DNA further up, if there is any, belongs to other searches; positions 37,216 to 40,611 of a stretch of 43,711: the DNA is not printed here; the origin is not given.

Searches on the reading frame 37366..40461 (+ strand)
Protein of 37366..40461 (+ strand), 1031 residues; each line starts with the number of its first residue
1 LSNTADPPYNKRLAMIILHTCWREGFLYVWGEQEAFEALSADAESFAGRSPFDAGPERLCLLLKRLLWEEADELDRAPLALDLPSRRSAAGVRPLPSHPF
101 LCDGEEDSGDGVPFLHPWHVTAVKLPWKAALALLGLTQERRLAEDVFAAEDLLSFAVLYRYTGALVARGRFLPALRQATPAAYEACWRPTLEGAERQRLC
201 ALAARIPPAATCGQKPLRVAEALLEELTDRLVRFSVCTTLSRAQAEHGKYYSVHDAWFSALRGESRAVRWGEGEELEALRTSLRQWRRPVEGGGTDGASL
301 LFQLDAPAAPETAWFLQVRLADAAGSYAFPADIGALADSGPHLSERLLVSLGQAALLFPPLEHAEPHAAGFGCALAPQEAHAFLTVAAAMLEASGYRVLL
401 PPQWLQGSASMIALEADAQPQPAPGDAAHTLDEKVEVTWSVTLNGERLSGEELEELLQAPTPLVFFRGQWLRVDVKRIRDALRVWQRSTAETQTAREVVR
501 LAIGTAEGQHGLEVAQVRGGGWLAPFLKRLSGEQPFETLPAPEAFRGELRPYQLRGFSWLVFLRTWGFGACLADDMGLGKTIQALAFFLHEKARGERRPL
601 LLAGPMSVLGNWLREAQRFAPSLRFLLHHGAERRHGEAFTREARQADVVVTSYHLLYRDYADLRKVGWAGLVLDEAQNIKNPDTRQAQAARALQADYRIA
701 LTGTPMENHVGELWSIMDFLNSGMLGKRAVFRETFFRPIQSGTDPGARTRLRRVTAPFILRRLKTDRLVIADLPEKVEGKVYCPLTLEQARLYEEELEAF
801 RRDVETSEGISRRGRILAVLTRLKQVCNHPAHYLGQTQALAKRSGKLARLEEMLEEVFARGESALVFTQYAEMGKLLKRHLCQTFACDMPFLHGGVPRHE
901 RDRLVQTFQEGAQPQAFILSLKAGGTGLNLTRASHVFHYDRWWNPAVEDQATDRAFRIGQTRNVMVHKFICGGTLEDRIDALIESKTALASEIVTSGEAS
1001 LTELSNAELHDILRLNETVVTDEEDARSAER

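Call 28: search_protein_families(library=pfam, proteins=[window:37366-40461:+], max_evalue=0.001)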
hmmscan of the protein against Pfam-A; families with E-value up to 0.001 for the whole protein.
window:37366-40461:+ (1031 aa): 4 families
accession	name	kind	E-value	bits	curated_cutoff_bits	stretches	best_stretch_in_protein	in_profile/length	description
PF00176.29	SNF2-rel_dom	-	1.3e-64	218.6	24.9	1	552-831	1-289/290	SNF2-related domain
PF12419.13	DUF3670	-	4.4e-30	104.6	27.6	1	372-502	5-135/136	SNF2 Helicase protein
PF00271.37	Helicase_C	-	4.5e-19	69.2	23.5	1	847-959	3-110/110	Helicase conserved C-terminal domain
PF04851.21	ResIII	-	1.4e-05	25.5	22.5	1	549-706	4-163/164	Type III restriction enzyme, res subunit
